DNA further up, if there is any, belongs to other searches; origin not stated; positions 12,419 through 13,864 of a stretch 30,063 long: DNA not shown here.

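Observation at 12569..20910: Five-gene AddB-like / AddA-like / DEDDh exonuclease / orphan / RmuC-like operon in an archaeal-looking genome: candidate undescribed DNA-end-processing or defence module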

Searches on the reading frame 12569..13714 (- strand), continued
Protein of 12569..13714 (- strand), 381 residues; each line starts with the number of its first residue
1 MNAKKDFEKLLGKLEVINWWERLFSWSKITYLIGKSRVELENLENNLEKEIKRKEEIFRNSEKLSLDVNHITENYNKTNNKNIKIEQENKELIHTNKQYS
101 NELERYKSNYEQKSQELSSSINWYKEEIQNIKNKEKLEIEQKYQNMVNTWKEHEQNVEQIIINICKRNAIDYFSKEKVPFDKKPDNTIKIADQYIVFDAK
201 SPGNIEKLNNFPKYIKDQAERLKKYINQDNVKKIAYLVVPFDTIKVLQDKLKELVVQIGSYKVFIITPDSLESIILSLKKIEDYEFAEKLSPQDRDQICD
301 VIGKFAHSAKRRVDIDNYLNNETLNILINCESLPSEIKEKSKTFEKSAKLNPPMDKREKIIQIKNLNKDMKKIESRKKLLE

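Call 67: search_protein_families(library=padloc, proteins=[L138:6855-9503:+, L138:9505-9987:+, L138:10001-11212:+, L138:11209-12780:+, L138:12827-13792:+, L138:13817-16651:+, L138:16821-19043:+, L137:4563-5999:+], max_evalue=0.001)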
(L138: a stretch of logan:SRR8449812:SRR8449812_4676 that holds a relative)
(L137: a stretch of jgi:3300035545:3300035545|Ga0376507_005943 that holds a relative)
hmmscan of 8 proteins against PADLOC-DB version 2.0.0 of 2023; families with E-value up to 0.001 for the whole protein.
L138:6855-9503:+ (882 aa): 35 families (the best 25 are shown)
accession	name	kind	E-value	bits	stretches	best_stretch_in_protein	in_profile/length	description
PDLC03802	RTasHel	-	7.2e-44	148.7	2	3-359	6-333/675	DRT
PDLC00132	GajB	-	5.2e-35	119.2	2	5-387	6-398/625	UrvD helicase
PDLC00117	GajB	-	5.9e-35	118.8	2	211-586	218-576/604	UrvD helicase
PDLC00114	GajB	-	2.7e-34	116.7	2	15-367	21-378/635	UrvD helicase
PDLC00127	GajB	-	5.2e-29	99.2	1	4-588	10-570/594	UrvD helicase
PDLC00119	GajB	-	6e-29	99.4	1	211-587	218-546/565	UrvD helicase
PDLC00122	GajB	-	7.1e-28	95.8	2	211-594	162-481/502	UrvD helicase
PDLC00104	GajB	-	2.6e-27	93.8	3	4-95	5-93/574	UrvD helicase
PDLC00103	GajB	-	5.6e-26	89.6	2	212-585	212-577/612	UrvD helicase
PDLC00130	GajB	-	1.7e-25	87.3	2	5-93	6-91/589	UrvD helicase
PDLC00123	GajB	-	8.2e-25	85.4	2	1-72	3-74/540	UrvD helicase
PDLC00112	GajB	-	3.1e-24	83.5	3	2-67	6-71/581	UrvD helicase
PDLC00107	GajB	-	4.7e-24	82.9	2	476-586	444-558/587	UrvD helicase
PDLC00129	GajB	-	2.1e-23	80.8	1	16-582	27-571/594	UrvD helicase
PDLC00138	GajB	-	1.6e-21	74.7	2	211-583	220-566/581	UrvD helicase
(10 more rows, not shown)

L138:9505-9987:+ (160 aa): 0 families

L138:10001-11212:+ (403 aa): 2 families
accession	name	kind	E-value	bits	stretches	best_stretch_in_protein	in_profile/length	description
PDLC00518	JetC1|JetC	-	0.00019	17.4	1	47-182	686-824/1112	DUF3584 domain; MukB-like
PDLC00647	ZorA3|ZorA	-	0.00028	17.5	1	51-192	362-488/780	MotA/ExbB/TolQ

L138:11209-12780:+ (523 aa): 1 family
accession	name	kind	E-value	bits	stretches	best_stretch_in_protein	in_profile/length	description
PDLC01325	Cas10_Id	-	0.00014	18.4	1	273-384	616-711/795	CAS-I-D; effector_LS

L138:12827-13792:+ (321 aa): 3 families
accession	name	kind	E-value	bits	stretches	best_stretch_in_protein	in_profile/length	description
PDLC01254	Cas3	-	2.8e-07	28.9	1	173-272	9-96/164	CAS-I; effector_G3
PDLC00940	Cas3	-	3.7e-06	25.2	1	173-270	1-103/178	CRISPR-associated endonuclease Cas3-HD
PDLC01767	Cas3e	-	0.0001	19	1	185-288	56-123/680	-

L138:13817-16651:+ (944 aa): 45 families (the best 25 are shown)
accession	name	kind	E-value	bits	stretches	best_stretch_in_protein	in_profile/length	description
PDLC02619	DrmD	-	6.2e-209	694.3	2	29-710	25-697/872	DrmD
PDLC02500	BrxHI|BrxHII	-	2.7e-65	219.4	2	479-898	511-903/933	BrxHI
PDLC02621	DrmD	-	2e-63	213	3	475-929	551-1019/1040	DrmD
PDLC02623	DrmD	-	1.2e-54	183.5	3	487-642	567-727/1040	DrmD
PDLC00659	HmaA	-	5.2e-54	181.5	1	32-600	100-669/1176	SNF2 helicase / DEAD-box helicase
PDLC02504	BrxHI|BrxHII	-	3.2e-53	178.9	2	31-464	104-528/971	BrxHII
PDLC02843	DpdE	-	1.7e-41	140.1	2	31-224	153-329/1091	DpdE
PDLC02620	DrmD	-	9.9e-41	137.6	1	30-574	93-609/1060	DrmD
PDLC02840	DpdE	-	1.7e-37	127.3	2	33-223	156-333/1091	DpdE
PDLC02572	DrmA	-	1.2e-32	110.9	2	271-556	361-637/1043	DrmA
PDLC00633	ZorD1|ZorD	-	1.6e-32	110.6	2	34-283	441-690/908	"SWI2/SNF2 helicase, Mrr-like nuclease"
PDLC02634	DrmD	-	2.8e-32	109.4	1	24-617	79-662/900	DrmD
PDLC00631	ZorD1|ZorD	-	3.8e-31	105.7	2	7-265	412-687/1071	"SWI2/SNF2 helicase, Mrr-like nuclease"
PDLC02632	DrmD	-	1.3e-30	104.5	2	355-555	463-638/662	DrmD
PDLC02844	DpdE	-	4.6e-30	102.3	2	29-229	147-340/1074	DpdE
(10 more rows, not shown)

L138:16821-19043:+ (740 aa): 11 families
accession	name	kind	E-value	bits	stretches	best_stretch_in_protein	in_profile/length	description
PDLC03865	LmuB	-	8.1e-15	52.1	2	3-498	2-503/1007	-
PDLC03859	LmuB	-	4.8e-14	50.5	1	2-569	3-585/611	-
PDLC04135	mad3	-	2.2e-13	48.5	1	4-573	2-327/374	mads_3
PDLC02980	AriA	-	2.2e-08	32.4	1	366-565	110-295/304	-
PDLC03868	LmuB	-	6.5e-07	26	1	37-62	32-57/1035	-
PDLC03864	LmuB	-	3.6e-05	20.5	1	4-63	46-103/657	-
PDLC00269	PtuA1|PtuA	-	6e-05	20.5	1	4-96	3-93/446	AAA ATPase domain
PDLC04140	mad8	-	7.5e-05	20.4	0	29-74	20-68/314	mads_8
PDLC02668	DndD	-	0.00011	19.3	0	484-570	538-622/659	DndD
PDLC00092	GajA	-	0.00062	16.4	0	3-67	2-56/604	AAA ATPase domain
PDLC03863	LmuB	-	0.00085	16.1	0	165-262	351-451/610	-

L137:4563-5999:+ (478 aa): 0 families

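Call 69: find_related_loci(query=A1, collection=viral_contigs, flank=8000)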
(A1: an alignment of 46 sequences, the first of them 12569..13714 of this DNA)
Query A1 (381 aa) in viral_contigs; peptide patterns used: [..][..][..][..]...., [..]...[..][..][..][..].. (x = any residue, [..] = any of these).
262 stretches matched a pattern, but none encodes a relative of the query by tblastn (E <= 1e-3).

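Call 78: fold_search(model_id=the predicted structure, library=viral)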
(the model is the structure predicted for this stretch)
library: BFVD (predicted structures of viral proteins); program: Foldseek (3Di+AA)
matches with E <= 10: 353; with E <= 0.001: 0
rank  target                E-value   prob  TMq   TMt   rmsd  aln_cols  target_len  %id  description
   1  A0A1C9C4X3            2.4e-03  0.96  0.24  0.18  22.5       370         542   12  Uncharacterized protein [Heterosigma akashiwo virus 01]
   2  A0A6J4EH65            5.6e-03  0.90  0.18  0.30  17.4       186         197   14  (no name in the UniProt tables at hand)
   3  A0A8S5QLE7            8.0e-03  0.99  0.27  0.34  12.8       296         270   18  Restriction endonuclease [Siphoviridae sp. ctVCm11]
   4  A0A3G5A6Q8            1.1e-02  0.77  0.20  0.23  14.2       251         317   17  Uncharacterized protein [Hyperionvirus sp.]
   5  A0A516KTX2            3.4e-02  0.89  0.21  0.29   7.7       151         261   14  (no name in the UniProt tables at hand)
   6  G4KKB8                3.8e-02  0.97  0.18  0.21   4.7       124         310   15  (no name in the UniProt tables at hand)
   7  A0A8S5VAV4            3.8e-02  0.63  0.19  0.32  17.1       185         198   14  DNA repair protein [Siphoviridae sp. ct0vA12]
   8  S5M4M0                4.1e-02  0.96  0.23  0.31   5.8       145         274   16  Uncharacterized protein [Bacillus phage JL]
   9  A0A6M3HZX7            4.6e-02  0.90  0.19  0.49   6.0       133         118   10  (no name in the UniProt tables at hand)
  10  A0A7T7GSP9            4.6e-02  0.69  0.17  0.19   9.4       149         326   17  (no name in the UniProt tables at hand)
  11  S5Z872                4.6e-02  0.41  0.17  0.19  19.8       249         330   16  Uncharacterized protein [Bacillus phage Troll]
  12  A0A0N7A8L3            4.8e-02  0.44  0.17  0.31  13.6       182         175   13  (no name in the UniProt tables at hand)
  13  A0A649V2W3            5.1e-02  0.77  0.17  0.31   6.3       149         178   11  DUF2726 domain-containing protein [Lactococcus phage P1048]
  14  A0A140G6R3            5.4e-02  0.66  0.16  0.36  10.9       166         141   13  HNH endonuclease [Arthrobacter phage Kitkat]
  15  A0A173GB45            5.4e-02  0.41  0.15  0.12  16.2       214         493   13  (no name in the UniProt tables at hand)
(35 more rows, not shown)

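Call 95: search_solved_structures(query=A1, max_evalue=1)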
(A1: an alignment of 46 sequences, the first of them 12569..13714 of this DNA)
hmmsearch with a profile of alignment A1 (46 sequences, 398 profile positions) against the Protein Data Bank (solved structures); distinct sequences matched with E-value up to 1: 59.
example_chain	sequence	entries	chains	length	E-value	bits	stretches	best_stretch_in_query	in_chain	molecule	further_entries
5xg2_A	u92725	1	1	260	0.0006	22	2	29-110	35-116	Chromosome partition protein Smc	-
3na7_A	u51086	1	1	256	0.00082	21.6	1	39-192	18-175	HP0958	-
8bd7_L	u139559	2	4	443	0.013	17.6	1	43-165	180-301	Clusterin-associated protein 1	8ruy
8p4y_A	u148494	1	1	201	0.015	17.4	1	46-158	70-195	Protein origami triangle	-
8qox_B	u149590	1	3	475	0.017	17.3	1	36-130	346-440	Conserved membrane protein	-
5aps_A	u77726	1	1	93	0.026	16.7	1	46-109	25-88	GENERAL CONTROL PROTEIN GCN4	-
8qae_A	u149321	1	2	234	0.045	15.9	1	40-136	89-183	sc-apCC-6-SLLA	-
6pfp_A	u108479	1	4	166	0.067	15.3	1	59-143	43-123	Myosin-7 fused to GP7 and EB1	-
4zry_B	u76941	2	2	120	0.077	15.1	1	55-148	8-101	Keratin, type II cytoskeletal 1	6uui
3s4r_A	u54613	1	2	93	0.082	15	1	71-149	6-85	Vimentin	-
3qe6_A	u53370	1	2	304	0.086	15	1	39-151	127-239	Protein kinase C and casein kinase II substrate protein 3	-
2efr_A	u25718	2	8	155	0.1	14.7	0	41-130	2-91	General control protein GCN4 and Tropomyosin 1 alpha chain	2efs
6kos_A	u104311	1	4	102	0.11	14.6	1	65-153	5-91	SUWA (Super WA20)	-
6jlb_A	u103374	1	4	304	0.13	14.4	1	36-175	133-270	Lamin A/C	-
6qp4_A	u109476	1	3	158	0.13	14.3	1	29-142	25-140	UspA1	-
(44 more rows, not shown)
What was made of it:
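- On RmuC superfamily (remote): Profile hits to SMC and tropomyosin coiled coils (call 95).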
